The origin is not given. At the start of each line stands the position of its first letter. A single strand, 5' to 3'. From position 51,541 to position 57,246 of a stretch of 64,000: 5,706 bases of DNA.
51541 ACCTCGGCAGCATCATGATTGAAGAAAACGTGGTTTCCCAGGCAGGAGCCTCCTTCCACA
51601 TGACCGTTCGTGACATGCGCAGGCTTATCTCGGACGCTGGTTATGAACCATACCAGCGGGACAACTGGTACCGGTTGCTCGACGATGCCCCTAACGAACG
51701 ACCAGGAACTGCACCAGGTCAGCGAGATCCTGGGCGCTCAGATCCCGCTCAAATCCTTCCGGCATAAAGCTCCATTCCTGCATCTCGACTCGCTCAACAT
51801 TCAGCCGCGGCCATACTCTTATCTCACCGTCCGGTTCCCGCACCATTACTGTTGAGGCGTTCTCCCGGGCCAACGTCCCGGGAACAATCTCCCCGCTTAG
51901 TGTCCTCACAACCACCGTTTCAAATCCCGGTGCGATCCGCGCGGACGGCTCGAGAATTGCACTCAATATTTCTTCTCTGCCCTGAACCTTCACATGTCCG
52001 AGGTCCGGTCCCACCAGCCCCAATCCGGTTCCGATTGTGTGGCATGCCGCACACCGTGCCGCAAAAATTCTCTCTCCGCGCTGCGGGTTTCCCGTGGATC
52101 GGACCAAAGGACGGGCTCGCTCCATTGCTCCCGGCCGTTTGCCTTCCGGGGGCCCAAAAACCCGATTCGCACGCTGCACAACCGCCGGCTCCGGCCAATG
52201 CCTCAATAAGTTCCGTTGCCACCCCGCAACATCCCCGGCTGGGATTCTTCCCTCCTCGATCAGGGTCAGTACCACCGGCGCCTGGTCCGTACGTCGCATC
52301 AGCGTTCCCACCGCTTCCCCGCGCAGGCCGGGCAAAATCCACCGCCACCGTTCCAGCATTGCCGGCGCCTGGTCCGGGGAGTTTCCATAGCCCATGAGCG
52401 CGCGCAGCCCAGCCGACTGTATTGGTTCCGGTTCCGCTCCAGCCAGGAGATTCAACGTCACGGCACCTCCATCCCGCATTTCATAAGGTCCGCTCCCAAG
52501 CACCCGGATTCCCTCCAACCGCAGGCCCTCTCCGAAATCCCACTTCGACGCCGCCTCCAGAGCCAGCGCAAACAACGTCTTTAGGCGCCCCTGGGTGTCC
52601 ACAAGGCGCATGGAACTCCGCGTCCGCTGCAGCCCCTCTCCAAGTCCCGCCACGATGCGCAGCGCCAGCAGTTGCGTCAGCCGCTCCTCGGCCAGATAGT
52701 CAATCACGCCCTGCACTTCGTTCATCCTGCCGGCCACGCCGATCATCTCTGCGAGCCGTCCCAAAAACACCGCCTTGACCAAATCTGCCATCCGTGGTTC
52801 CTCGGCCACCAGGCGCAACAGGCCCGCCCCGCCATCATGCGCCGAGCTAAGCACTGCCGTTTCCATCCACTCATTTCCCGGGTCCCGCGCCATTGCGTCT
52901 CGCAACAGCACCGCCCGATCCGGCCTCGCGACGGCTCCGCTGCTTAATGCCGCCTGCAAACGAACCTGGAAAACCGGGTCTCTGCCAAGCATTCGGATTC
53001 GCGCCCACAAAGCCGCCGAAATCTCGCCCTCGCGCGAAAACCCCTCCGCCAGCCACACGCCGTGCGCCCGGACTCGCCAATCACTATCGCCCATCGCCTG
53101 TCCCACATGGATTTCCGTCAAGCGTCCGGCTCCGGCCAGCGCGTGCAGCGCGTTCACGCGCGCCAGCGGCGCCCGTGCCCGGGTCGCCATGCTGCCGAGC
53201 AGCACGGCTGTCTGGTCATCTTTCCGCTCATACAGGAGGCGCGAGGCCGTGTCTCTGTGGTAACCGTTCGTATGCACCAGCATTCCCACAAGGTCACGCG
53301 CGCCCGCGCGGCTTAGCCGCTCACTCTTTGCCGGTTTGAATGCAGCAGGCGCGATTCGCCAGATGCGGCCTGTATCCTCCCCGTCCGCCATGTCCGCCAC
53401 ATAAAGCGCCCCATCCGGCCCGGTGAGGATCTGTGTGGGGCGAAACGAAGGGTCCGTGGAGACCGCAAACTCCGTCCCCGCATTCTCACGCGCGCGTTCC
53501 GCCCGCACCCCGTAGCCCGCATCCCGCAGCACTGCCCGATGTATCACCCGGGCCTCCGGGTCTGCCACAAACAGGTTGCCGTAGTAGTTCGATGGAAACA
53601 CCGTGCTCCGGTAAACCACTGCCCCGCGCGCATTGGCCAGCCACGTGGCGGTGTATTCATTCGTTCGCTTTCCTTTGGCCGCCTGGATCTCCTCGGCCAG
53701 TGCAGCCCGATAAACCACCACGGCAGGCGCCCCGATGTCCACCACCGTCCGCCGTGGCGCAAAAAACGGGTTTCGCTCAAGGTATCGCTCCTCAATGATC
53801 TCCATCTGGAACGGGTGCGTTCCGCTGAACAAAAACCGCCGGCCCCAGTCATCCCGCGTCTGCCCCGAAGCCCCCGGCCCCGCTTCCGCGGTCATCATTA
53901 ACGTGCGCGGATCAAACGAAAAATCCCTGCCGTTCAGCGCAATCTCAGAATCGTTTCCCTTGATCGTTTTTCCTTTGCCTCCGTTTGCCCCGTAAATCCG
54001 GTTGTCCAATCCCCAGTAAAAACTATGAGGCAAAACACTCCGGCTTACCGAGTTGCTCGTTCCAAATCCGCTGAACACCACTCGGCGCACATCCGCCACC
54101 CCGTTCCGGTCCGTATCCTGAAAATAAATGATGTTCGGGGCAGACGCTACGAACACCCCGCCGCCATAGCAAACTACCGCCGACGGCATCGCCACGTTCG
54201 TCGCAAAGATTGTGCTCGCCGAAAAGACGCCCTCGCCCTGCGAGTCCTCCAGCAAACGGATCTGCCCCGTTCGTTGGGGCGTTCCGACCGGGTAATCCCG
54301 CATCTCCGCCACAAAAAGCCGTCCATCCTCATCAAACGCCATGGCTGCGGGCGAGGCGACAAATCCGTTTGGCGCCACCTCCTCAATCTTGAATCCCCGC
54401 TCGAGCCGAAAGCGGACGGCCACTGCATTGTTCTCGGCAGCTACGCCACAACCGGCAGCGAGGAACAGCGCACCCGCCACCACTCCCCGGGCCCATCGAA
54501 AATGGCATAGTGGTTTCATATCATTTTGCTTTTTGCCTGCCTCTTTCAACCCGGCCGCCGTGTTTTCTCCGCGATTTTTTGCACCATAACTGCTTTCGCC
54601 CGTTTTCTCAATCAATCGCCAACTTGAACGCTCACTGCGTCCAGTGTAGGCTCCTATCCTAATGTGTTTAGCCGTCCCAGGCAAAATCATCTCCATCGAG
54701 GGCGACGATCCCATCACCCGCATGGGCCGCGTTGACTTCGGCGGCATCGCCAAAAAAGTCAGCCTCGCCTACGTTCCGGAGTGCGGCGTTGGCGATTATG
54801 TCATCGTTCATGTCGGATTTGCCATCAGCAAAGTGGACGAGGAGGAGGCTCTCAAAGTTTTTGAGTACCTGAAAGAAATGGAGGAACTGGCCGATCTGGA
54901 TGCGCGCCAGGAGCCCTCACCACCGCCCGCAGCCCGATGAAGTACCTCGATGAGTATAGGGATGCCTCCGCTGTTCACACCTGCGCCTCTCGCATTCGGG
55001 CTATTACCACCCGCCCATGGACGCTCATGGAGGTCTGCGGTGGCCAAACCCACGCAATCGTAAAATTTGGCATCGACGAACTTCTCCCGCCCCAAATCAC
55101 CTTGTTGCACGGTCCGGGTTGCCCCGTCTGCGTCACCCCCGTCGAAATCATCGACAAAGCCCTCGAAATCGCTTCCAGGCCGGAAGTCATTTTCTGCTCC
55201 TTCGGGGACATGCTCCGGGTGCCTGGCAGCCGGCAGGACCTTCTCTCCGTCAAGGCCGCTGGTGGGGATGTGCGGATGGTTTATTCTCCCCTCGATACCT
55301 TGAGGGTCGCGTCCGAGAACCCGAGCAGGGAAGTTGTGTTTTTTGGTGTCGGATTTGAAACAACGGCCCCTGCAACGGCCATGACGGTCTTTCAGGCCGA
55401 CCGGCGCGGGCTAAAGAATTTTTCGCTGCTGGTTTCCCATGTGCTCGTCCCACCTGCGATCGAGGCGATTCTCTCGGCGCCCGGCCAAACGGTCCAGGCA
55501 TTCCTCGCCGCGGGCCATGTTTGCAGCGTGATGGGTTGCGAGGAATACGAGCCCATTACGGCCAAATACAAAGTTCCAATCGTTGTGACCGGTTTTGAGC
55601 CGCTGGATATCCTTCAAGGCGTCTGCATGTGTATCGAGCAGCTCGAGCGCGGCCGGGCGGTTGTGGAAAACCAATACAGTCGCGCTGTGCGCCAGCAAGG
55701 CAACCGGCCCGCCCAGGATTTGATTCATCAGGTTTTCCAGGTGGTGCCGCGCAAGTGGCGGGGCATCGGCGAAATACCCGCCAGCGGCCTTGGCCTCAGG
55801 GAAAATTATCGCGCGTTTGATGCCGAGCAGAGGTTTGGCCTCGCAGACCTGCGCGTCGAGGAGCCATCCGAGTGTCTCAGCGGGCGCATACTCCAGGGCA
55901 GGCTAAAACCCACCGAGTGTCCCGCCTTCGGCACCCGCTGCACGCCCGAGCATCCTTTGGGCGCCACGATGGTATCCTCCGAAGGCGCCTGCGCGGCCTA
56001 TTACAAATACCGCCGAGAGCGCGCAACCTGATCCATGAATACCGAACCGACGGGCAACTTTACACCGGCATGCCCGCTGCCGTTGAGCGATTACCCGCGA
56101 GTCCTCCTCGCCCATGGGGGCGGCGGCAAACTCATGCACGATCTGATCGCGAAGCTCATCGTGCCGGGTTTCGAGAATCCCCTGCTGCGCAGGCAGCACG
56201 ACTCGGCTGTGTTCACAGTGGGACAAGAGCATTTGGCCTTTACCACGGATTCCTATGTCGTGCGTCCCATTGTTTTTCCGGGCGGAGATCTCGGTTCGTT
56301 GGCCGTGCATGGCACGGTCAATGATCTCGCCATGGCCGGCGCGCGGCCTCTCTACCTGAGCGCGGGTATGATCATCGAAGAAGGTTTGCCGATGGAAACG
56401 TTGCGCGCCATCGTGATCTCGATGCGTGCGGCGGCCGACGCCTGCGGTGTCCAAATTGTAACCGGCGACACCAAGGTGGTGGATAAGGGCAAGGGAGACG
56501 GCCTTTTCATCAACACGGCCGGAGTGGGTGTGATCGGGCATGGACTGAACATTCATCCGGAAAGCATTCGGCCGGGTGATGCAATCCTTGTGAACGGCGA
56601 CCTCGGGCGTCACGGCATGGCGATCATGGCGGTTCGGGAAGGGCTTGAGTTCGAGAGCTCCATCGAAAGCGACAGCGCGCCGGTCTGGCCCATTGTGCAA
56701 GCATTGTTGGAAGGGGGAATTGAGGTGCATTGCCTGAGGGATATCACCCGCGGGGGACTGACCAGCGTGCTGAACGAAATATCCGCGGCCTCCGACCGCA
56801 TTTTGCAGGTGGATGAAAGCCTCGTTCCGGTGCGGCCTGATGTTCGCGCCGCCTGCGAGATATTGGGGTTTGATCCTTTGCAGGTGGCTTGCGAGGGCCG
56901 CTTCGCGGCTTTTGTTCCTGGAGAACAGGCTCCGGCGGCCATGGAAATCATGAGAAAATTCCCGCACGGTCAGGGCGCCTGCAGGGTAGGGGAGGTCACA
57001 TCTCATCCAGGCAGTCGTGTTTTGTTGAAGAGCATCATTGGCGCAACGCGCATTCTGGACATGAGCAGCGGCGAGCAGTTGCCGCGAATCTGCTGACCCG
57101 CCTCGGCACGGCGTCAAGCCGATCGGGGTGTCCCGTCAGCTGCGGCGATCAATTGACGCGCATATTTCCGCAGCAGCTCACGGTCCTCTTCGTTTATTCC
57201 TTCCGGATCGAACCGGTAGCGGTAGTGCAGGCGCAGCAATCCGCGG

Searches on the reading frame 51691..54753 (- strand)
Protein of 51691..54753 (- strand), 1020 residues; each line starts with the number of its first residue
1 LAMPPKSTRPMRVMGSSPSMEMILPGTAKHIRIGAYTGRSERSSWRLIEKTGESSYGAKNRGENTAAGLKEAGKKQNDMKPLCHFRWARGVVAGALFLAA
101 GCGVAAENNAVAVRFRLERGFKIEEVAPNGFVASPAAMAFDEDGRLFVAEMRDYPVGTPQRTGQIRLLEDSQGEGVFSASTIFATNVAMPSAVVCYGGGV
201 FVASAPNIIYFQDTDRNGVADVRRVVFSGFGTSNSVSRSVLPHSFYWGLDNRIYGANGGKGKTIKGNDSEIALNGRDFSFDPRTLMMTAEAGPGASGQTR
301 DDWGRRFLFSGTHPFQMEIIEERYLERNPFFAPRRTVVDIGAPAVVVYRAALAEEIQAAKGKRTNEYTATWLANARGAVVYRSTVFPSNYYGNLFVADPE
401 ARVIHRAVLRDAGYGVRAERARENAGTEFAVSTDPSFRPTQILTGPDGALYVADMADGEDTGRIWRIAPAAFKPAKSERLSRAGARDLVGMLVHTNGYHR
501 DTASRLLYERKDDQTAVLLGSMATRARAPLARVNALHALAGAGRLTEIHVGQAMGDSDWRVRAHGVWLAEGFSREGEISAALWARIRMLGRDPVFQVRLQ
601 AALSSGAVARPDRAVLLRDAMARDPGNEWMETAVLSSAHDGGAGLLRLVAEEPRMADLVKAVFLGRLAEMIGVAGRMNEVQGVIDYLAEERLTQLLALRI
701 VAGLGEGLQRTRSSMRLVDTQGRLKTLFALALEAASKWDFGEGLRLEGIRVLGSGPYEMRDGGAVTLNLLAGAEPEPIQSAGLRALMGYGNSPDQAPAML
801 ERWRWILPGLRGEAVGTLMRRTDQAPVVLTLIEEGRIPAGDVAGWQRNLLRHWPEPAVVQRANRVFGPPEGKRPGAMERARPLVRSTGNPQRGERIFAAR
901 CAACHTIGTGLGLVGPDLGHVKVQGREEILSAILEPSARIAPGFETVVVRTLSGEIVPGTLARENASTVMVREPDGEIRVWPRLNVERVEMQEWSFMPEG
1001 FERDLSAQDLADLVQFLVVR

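Call 52: search_protein_families(library=pfam, proteins=[window:51691-54753:-], max_evalue=0.00001)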
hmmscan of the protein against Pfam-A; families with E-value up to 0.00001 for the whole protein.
window:51691-54753:- (1020 aa): 1 family
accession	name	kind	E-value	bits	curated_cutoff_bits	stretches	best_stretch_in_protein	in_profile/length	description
PF23500.1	DUF7133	-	7.5e-85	286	27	1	114-455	8-347/385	Domain of unknown function (DUF7133)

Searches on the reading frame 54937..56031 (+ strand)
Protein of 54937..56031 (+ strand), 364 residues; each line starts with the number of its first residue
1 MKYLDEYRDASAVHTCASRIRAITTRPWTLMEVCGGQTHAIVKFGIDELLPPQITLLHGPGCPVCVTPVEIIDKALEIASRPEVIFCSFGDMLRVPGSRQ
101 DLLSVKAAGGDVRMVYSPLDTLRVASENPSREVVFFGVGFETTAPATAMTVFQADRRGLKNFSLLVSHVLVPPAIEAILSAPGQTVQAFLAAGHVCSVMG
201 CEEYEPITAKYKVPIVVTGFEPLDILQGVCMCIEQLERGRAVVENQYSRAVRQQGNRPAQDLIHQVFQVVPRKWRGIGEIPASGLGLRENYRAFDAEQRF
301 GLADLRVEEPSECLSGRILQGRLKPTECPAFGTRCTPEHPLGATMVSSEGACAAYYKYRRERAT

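Call 52: search_protein_families(library=pfam, proteins=[window:54937-56031:+], max_evalue=0.00001)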
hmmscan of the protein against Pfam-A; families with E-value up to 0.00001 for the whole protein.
window:54937-56031:+ (364 aa): 1 family
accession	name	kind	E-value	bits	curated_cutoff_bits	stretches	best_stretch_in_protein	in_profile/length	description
PF01924.21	HypD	-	3.8e-155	516.8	25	1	13-359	3-351/351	Hydrogenase formation hypA family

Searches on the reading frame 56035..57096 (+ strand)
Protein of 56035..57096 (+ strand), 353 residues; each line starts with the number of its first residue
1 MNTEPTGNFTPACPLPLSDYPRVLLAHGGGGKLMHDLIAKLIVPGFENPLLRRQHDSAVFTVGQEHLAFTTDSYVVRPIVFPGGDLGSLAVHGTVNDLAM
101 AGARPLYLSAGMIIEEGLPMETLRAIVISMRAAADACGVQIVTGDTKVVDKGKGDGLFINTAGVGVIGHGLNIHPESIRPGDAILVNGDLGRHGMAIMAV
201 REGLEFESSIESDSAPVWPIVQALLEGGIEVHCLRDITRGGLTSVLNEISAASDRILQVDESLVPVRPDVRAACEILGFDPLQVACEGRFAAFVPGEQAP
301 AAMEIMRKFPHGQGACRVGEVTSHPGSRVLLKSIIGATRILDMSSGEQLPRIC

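Call 52: search_protein_families(library=pfam, proteins=[window:56035-57096:+], max_evalue=0.00001)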
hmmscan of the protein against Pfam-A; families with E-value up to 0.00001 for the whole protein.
window:56035-57096:+ (353 aa): 2 families
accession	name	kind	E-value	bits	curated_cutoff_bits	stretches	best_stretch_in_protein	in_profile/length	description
PF02769.27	AIRS_C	-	2e-25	90.2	23.1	1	179-330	1-154/156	AIR synthase related protein, C-terminal domain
PF00586.29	AIRS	-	8.2e-23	81.4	24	1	55-167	2-112/112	AIR synthase related protein, N-terminal domain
